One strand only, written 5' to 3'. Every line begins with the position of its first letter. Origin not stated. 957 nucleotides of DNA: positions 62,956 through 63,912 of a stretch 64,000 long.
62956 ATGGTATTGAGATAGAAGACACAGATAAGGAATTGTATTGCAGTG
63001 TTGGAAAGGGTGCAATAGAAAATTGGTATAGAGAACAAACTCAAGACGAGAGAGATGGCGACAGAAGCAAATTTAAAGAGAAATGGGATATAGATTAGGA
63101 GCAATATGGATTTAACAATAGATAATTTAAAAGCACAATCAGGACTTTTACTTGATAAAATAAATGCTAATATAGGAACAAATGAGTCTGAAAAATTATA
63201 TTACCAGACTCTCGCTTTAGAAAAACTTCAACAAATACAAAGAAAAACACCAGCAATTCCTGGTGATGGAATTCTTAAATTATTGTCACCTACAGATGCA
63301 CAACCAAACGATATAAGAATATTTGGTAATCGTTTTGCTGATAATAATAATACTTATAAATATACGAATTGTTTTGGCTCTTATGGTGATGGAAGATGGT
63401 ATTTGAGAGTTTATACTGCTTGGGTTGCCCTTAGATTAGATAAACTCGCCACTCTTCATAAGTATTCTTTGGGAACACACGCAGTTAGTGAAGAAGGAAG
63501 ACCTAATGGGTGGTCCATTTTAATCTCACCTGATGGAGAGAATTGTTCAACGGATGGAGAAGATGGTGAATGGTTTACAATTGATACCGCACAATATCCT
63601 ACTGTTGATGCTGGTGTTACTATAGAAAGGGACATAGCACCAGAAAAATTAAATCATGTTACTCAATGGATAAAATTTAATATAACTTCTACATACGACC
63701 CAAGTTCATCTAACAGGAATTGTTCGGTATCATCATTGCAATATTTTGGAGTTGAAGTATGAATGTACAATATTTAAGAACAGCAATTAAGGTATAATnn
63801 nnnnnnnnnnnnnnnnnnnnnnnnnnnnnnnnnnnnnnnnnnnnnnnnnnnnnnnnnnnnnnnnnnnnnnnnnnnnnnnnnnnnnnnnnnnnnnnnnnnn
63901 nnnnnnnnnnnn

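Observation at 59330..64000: Tandem array of at least 6 paralogous adhesin genes: conserved N-terminal module plus diversified discoidin-like domains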

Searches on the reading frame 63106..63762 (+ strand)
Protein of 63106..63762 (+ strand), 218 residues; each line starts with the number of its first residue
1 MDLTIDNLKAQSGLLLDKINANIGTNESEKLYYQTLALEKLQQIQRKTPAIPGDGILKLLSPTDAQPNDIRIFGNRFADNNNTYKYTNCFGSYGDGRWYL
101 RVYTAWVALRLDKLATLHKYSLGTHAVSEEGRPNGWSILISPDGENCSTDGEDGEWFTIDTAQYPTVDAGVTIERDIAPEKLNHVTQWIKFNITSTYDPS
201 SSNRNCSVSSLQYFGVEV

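Call 6: search_protein_families(library=pfam, proteins=[window:63106-63762:+], max_evalue=1)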
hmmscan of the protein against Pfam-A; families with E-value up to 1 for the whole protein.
window:63106-63762:+ (218 aa): 1 family
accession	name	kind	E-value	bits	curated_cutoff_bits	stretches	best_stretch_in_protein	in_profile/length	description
PF01483.27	P_proprotein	-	0.14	12.7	21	1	77-122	43-84/86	Proprotein convertase P-domain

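Call 8: search_protein_families(library=phrogs, proteins=[window:63106-63762:+], max_evalue=0.01)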
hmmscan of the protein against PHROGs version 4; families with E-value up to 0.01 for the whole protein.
window:63106-63762:+ (218 aa): 0 families

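Call 11: search_dna_similar(query=window:63106-63762:+, collection=phages, mode=protein, max_evalue=0.001, max_rows=30)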
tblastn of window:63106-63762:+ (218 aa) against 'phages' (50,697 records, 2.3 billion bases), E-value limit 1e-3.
No match.

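Call 13: find_homologous_proteins(query=window:63106-63762:+, max_evalue=0.001)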
Query window:63106-63762:+ (218 aa): 3 proteins with E <= 0.001 among 258 candidates.
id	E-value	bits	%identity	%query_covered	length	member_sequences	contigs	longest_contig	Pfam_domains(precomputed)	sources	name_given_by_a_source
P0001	7.3e-146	501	100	100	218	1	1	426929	-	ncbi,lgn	-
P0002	2.0e-41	160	42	100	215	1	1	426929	-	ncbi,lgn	-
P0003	8.0e-25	105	38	97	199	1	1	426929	-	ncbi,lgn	-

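Call 14: find_related_loci(query=window:63106-63762:+, collection=viral_contigs, flank=10000)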
Query window:63106-63762:+ (218 aa) in viral_contigs; peptide patterns used: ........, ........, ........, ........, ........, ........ (x = any residue, [..] = any of these).
18 stretches matched a pattern, but none encodes a relative of the query by tblastn (E <= 1e-3).

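Call 15: find_encoding_contigs(protein=P0001, flank=10000, max_places=4)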
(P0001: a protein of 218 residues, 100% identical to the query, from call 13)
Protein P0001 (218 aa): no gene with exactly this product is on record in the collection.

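Call 16: find_encoding_contigs(protein=P0003, flank=10000, max_places=4)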
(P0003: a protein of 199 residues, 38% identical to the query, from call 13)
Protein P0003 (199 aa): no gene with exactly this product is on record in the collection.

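Call 17: list_cluster_members(proteins=[P0001, P0003])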
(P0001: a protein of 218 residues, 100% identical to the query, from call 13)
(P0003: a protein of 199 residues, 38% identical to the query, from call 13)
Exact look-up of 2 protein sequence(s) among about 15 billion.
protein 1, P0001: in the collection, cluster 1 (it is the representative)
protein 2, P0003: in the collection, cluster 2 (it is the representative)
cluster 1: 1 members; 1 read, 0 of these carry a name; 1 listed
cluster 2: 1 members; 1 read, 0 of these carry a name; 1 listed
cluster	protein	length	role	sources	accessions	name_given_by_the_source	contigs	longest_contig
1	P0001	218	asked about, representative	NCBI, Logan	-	-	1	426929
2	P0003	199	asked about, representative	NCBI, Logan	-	-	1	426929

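Call 24: find_homologous_proteins(query=A2, max_evalue=0.01)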
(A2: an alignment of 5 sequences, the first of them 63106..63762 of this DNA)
Query A2 (5 sequences) (218 aa, profile of the alignment): 4 proteins with E <= 0.01 among 1171 candidates.
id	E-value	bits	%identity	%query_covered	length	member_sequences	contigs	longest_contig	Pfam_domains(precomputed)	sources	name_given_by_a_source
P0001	3.3e-95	336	100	100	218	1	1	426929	-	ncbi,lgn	-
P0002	3.9e-85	303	42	100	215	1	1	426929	-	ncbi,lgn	-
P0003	2.1e-81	291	38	97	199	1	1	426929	-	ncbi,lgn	-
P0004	7.5e-73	263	24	100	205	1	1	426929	-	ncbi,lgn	-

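Call 33: search_protein_representatives(alignment_id=A2)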
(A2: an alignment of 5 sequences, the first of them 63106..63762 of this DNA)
Query: 5 sequences, 215 profile positions. Proteins with E-value up to 0.001 (for the whole library): 541; up to 1e-10: 51; up to 1e-30: 11. The best 150 are listed.
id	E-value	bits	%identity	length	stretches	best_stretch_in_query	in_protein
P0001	1.1e-95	335.7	-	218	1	1-215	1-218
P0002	1.2e-85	302.8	-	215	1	1-215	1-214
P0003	6.7e-82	290.6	-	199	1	7-214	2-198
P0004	2.4e-73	262.7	-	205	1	1-215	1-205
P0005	2.3e-53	197.4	-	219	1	5-215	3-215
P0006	3.0e-51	190.4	-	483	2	57-214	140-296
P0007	1.2e-39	152.5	-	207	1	8-215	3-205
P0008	7.8e-36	140.0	-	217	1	2-214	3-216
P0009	3.5e-35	137.9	-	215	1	8-214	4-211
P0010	3.0e-32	128.3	-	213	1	8-214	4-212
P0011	1.0e-31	126.6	-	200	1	7-215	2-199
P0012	2.9e-29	118.5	-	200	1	7-215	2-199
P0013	5.3e-28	114.4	-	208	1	8-213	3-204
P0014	2.3e-26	109.1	-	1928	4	68-191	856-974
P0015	1.6e-24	103.1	-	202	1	1-214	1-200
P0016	9.4e-23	97.3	-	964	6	75-197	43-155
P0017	3.5e-21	92.1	-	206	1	7-212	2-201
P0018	2.2e-20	89.6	-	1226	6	91-194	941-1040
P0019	1.6e-18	83.5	-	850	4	98-214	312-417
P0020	2.5e-18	82.8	-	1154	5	68-214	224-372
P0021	7.2e-18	81.3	-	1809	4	77-193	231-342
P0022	1.5e-17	80.2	-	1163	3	79-212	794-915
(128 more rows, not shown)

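Call 36: list_cluster_members(proteins=[P0005, P0007, P0008, P0009, P0010, P0011, P0012, P0013, P0015, P0017])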
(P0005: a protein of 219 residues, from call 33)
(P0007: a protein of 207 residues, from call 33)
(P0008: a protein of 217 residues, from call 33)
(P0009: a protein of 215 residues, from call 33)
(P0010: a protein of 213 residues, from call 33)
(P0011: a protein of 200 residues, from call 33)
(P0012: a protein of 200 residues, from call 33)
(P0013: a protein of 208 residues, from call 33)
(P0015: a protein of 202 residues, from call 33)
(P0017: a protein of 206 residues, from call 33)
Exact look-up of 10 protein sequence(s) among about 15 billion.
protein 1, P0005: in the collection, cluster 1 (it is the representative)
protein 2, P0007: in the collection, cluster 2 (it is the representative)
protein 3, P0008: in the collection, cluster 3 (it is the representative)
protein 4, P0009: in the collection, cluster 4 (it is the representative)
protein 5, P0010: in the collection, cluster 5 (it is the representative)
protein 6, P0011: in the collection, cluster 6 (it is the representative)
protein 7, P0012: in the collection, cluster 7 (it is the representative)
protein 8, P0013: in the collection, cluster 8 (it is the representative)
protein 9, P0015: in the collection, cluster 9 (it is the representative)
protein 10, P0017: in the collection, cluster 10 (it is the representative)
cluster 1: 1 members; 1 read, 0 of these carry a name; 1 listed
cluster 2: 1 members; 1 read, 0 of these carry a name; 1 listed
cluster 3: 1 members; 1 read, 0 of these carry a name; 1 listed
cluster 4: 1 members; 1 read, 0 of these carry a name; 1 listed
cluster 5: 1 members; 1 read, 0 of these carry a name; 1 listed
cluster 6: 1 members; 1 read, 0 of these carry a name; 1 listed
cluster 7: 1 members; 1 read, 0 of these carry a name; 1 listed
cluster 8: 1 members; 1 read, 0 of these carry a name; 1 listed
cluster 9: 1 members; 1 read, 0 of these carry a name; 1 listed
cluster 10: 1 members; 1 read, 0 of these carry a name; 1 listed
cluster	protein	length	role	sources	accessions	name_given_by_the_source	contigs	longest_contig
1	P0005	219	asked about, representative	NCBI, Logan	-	-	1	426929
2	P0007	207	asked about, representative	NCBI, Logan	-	-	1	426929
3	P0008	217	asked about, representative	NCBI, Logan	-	-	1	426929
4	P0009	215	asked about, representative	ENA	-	-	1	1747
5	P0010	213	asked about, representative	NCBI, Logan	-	-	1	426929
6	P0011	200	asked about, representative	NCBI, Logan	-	-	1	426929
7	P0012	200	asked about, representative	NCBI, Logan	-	-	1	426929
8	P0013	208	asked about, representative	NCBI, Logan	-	-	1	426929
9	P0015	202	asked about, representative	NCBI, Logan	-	-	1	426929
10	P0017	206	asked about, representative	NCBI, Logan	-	-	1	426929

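Call 37: predict_structure(alignment_id=A3)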
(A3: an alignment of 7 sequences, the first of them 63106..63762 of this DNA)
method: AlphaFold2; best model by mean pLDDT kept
length: 218 residues; sequences in the alignment: 7
mean_pLDDT: 72.6   pTM: 0.65
mean pLDDT of the five models: 72.6, 72.4, 71.0, 70.9, 70.8
residues with pLDDT >= 90: 34; 70-90: 96; 50-70: 62; < 50: 26
segments of 3 or more residues with pLDDT < 50: 1-3, 45-54, 79-85, 93-96
pLDDT, mean of each block of 10 residues (from residue 1): 56 67 61 71 48 62 79 67 55 53 75 90 76 89 67 86 86 88 86 81 70 89
secondary structure, 60 per line:
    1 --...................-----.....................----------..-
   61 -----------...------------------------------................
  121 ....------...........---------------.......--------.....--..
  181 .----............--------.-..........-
elements in order: H3-21 H27-47 E72-74 E105-124 E131-141 E157-163 E172-176 E186-197 E208-217

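Call 38: find_encoding_contigs(protein=P0009, flank=5000, max_places=4)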
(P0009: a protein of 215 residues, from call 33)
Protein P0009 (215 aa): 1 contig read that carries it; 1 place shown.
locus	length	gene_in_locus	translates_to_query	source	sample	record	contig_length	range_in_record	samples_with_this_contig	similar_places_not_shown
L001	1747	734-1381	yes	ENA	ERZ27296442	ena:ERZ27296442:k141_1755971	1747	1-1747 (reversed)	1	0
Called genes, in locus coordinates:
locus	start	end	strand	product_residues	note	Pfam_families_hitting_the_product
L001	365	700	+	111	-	-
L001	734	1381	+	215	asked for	PF00754:F5_F8_type_C (weak)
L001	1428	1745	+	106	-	?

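Call 42: fold_search(model_id=the predicted structure, library=pdb)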
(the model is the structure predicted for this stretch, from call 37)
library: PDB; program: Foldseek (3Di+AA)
matches with E <= 10: 1707; with E <= 0.001: 242
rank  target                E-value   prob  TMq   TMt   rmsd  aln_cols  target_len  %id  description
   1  5dq0                  3.4e-07  1.00  0.52  0.69   3.8       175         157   15  Structure of human neuropilin-2 b1 domain with novel and unique zinc binding site (released 2016-09-28)
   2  6mf0_A                4.3e-07  1.00  0.52  0.10   4.0       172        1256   13  Crystal Structure Determination of Human/Porcine Chimera Coagulation Factor VIII (released 2019-09-11)
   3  1iqd_C                8.0e-07  1.00  0.53  0.71   3.7       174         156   11  Human Factor VIII C2 Domain complexed to human monoclonal BO2C11 Fab. (released 2001-08-15)
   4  6tjt_B                9.5e-07  1.00  0.50  0.66   4.3       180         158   14  Neuropilin2-b1 domain in a complex with the C-terminal VEGFC peptide (released 2020-12-16)
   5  4ki5_M                1.3e-06  1.00  0.51  0.69   4.1       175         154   12  Cystal structure of human factor VIII C2 domain in a ternary complex with murine inhbitory antibodies 3E6 and G99 (released 2014-01-15)
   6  1czs                  1.3e-06  1.00  0.50  0.66   4.3       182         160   14  CRYSTAL STRUCTURE OF THE C2 DOMAIN OF HUMAN COAGULATION FACTOR V: COMPLEX WITH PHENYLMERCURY (released 1999-11-26)
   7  5dn2_A                1.4e-06  1.00  0.51  0.68   4.0       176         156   14  Human NRP2 b1 domain in complex with the peptide corresponding to the C-terminus of VEGF-A (released 2016-07-20)
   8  4mo3                  1.8e-06  1.00  0.54  0.72   3.6       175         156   14  Crystal Structure of Porcine C2 Domain of Blood Coagulation Factor VIII (released 2013-11-06)
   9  1czv_A                1.9e-06  1.00  0.51  0.67   4.3       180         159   14  CRYSTAL STRUCTURE OF THE C2 DOMAIN OF HUMAN COAGULATION FACTOR V: DIMERIC CRYSTAL FORM (released 1999-11-26)
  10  7nsn_B                1.9e-06  1.00  0.45  0.09   7.5       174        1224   14  Multi-domain GH92 alpha-1,2-mannosidase from Neobacillus novalis: mannoimidazole complex (released 2022-09-21)
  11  7k66_A                2.1e-06  1.00  0.50  0.10   4.3       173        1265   12  Structure of Blood Coagulation Factor VIII in Complex with an Anti-C1 Domain Pathogenic Antibody Inhibitor (released 2020-10-14)
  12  8a49_C                2.1e-06  1.00  0.40  0.11   3.9       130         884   12  Endoglycosidase S in complex with IgG1 Fc (released 2022-11-30)
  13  6tdb_A                2.2e-06  1.00  0.51  0.67   4.0       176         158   14  Neuropilin2-b1 domain in a complex with the C-terminal VEGFB167 peptide (released 2020-11-18)
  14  1kex                  2.6e-06  1.00  0.52  0.70   3.7       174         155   13  Crystal Structure of the b1 Domain of Human Neuropilin-1 (released 2003-01-28)
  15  9d5d                  2.8e-06  1.00  0.52  0.70   4.0       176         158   12  Crystal Structure of Blood Coagulation Factor VIII C2 Domain Mutant L2251A/L2252A (released 2024-09-04)
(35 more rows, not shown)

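Call 44: search_protein_families(library=pfam, proteins=[P0014, P0016, P0018, P0019, P0020, P0021, P0022], max_evalue=0.001)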
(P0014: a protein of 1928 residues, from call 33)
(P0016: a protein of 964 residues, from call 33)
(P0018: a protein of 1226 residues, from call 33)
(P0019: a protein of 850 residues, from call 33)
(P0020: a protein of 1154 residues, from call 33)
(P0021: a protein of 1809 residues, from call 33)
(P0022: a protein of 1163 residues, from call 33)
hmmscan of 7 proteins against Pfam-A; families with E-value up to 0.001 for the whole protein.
P0014 (1928 aa): 9 families
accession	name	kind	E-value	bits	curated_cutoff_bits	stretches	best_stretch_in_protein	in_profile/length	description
PF00754.31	F5_F8_type_C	-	2.6e-33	115.3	28.2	4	1250-1367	12-126/127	F5/8 type C domain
PF22633.2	F5_F8_type_C_2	-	3.9e-25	88.7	27.8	4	573-661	1-83/91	NedA-like, galactose-binding domain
PF00353.25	HemolysinCabind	-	1.6e-18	66.7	23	3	309-338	2-31/36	RTX calcium-binding nonapeptide repeat (4 copies)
PF08548.17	Peptidase_M10_C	-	6.3e-17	62.4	20.7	1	219-324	12-109/193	Peptidase M10 serralysin C terminal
PF06594.17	HCBP_related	-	5.3e-08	33.1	21.4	2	1163-1192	1-30/42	Haemolysin-type calcium binding protein related domain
PF19699.4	CLSTN_C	-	1.4e-07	31.2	27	0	716-789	156-227/354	Calsyntenin C-terminal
PF13688.12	Reprolysin_5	-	1.6e-07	32.2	27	1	75-193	66-182/196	Metallo-peptidase family M12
PF00413.30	Peptidase_M10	-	6e-05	23.4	24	1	84-181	21-127/159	Matrixin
PF18957.6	RibLong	-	0.00027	22.1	27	0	616-646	27-57/93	Long Rib domain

P0016 (964 aa): 4 families
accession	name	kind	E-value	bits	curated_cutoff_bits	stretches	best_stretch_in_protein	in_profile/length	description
PF00754.31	F5_F8_type_C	-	5.5e-35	120.7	28.2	5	758-841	3-82/127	F5/8 type C domain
PF22633.2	F5_F8_type_C_2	-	9e-29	100.4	27.8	4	775-846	1-71/91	NedA-like, galactose-binding domain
PF07738.19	Sad1_UNC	-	4.1e-11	43.5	22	0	498-600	26-129/132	Sad1 / UNC-like C-terminal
PF00404.24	Dockerin_1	-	4.5e-05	24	22.9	1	903-959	1-52/57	Dockerin type I domain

P0018 (1226 aa): 2 families
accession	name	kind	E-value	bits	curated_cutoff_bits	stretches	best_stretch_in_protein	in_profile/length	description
PF00754.31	F5_F8_type_C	-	1.8e-42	144.9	28.2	6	223-361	2-127/127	F5/8 type C domain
PF22633.2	F5_F8_type_C_2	-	6.2e-25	88.1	27.8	2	258-317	15-73/91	NedA-like, galactose-binding domain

P0019 (850 aa): 11 families
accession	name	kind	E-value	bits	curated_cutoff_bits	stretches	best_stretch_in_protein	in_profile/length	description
PF13927.12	Ig_3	-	6.8e-31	107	30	3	195-261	2-78/78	Immunoglobulin domain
PF00754.31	F5_F8_type_C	-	2.6e-30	105.6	28.2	4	296-410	12-126/127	F5/8 type C domain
PF22633.2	F5_F8_type_C_2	-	7.2e-28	97.5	27.8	4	304-381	2-78/91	NedA-like, galactose-binding domain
PF07679.22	I-set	-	1.3e-27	96.1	23.7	3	195-269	1-85/90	Immunoglobulin I-set domain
PF13895.12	Ig_2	-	1e-22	80.6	27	3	195-275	2-79/79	Immunoglobulin domain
PF00047.31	ig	-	5.9e-12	46.2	21.8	1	203-269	2-80/81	Immunoglobulin domain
PF07738.19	Sad1_UNC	-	3.5e-11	43.7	22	0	320-416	29-131/132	Sad1 / UNC-like C-terminal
PF07686.23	V-set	-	5.3e-06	27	26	0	242-275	75-108/109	Immunoglobulin V-set domain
PF19081.6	Ig_7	-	0.00055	20.6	27.3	0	195-277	4-84/84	Ig-like domain CHU_C associated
PF11465.14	Receptor_2B4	-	0.00061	20.4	21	0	241-270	72-101/108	Natural killer cell receptor 2B4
PF06832.18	BiPBP_C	-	0.00074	19.8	26.8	0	124-181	32-87/90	Penicillin-Binding Protein C-terminus Family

P0020 (1154 aa): 4 families
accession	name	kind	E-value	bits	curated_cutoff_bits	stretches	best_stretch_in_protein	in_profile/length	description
PF00754.31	F5_F8_type_C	-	3e-85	283.2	28.2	6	606-693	34-114/127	F5/8 type C domain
PF22633.2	F5_F8_type_C_2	-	2.2e-66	220.9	27.8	5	610-689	18-91/91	NedA-like, galactose-binding domain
PF07738.19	Sad1_UNC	-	1.2e-17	64.6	22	0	94-197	28-131/132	Sad1 / UNC-like C-terminal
PF21190.3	Bbp16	-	0.00018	22.2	27.1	0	126-175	51-100/115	Bbp16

P0021 (1809 aa): 5 families
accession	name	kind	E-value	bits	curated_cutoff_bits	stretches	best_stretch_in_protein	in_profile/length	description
PF07971.18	Glyco_hydro_92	-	1.1e-130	437.1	24.6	1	1094-1580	1-464/464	Glycosyl hydrolase family 92 catalytic domain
PF00754.31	F5_F8_type_C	-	6.2e-32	110.8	28.2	4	234-333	8-108/127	F5/8 type C domain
PF17678.7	Glyco_hydro_92N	-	6.9e-28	98.5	34.5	1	861-1088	1-236/236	Glycosyl hydrolase family 92 N-terminal domain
PF22633.2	F5_F8_type_C_2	-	1.7e-19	70.6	27.8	2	242-333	1-89/91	NedA-like, galactose-binding domain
PF07738.19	Sad1_UNC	-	6.2e-10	39.7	22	0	255-348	23-120/132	Sad1 / UNC-like C-terminal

P0022 (1163 aa): 7 families
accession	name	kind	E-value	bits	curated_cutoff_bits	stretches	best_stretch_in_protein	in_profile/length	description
PF00754.31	F5_F8_type_C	-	3.7e-30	105.1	28.2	3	1043-1158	9-127/127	F5/8 type C domain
PF22633.2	F5_F8_type_C_2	-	2.2e-26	92.7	27.8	3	1050-1120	1-73/91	NedA-like, galactose-binding domain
PF07679.22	I-set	-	3.1e-23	82.1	23.7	3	685-760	1-86/90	Immunoglobulin I-set domain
PF13927.12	Ig_3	-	6.7e-22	78.2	30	3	685-751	2-78/78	Immunoglobulin domain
PF13895.12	Ig_2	-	1.4e-14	54.5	27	2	707-765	22-79/79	Immunoglobulin domain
PF18911.6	PKD_4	-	6.3e-08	33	27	0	684-764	3-82/85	PKD domain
PF04151.21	PPC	-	0.00073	20.8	25.9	1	327-406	4-69/70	Bacterial pre-peptidase C-terminal domain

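Call 45: fold_search(model_id=the predicted structure, library=viral)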
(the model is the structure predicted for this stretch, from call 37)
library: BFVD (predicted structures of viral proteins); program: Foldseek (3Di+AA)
matches with E <= 10: 1495; with E <= 0.001: 72
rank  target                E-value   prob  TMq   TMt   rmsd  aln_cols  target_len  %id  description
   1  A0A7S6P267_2          3.8e-07  1.00  0.55  0.10   4.4       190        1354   13  (no name in the UniProt tables at hand)
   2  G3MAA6                2.6e-06  1.00  0.50  0.46   4.2       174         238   14  Gp365 [Bacillus phage G]
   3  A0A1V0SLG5            3.6e-06  1.00  0.44  0.42   4.9       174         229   14  Collagen triple helix repeat motif-containing protein [Klosneuvirus KNV1]
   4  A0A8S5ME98            4.0e-06  1.00  0.48  0.12   6.4       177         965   14  F5/8 type C domain [Siphoviridae sp. ctYh54]
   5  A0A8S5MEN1            4.0e-06  1.00  0.46  0.19   4.5       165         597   14  F5/8 type C domain [Siphoviridae sp. ctYh54]
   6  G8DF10                4.5e-06  1.00  0.36  0.34  22.4       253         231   13  (no name in the UniProt tables at hand)
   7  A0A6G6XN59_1          5.0e-06  1.00  0.40  0.07   2.5       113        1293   17  (no name in the UniProt tables at hand)
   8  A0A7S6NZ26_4          5.6e-06  1.00  0.42  0.08   9.5       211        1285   12  (no name in the UniProt tables at hand)
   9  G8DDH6                6.3e-06  1.00  0.39  0.14   9.3       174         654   14  (no name in the UniProt tables at hand)
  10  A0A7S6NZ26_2          6.7e-06  1.00  0.42  0.08   2.7       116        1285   14  (no name in the UniProt tables at hand)
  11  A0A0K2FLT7            6.7e-06  1.00  0.53  0.15   3.8       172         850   12  (no name in the UniProt tables at hand)
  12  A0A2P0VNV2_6          8.8e-06  1.00  0.51  0.09   6.2       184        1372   17  Fibronectin type III domain-containing protein [Tetraselmis virus 1]
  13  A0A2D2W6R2            1.0e-05  1.00  0.50  0.64   4.6       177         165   16  (no name in the UniProt tables at hand)
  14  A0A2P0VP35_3          1.1e-05  1.00  0.49  0.09   5.7       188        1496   13  Fibronectin type III domain-containing protein [Tetraselmis virus 1]
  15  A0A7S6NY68            1.9e-05  1.00  0.47  0.08   7.0       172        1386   12  F5/8 type C domain-containing protein (Fragment) [Bathycoccus sp. RCC716 virus 1]
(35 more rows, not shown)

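Call 61: search_protein_families(library=pfam, proteins=[L001:332-700:+, L001:1428-1745:+], max_evalue=0.01)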
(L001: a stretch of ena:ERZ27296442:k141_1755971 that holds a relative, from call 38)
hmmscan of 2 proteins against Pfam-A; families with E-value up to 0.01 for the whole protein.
L001:332-700:+ (122 aa): 0 families

L001:1428-1745:+ (106 aa): 0 families
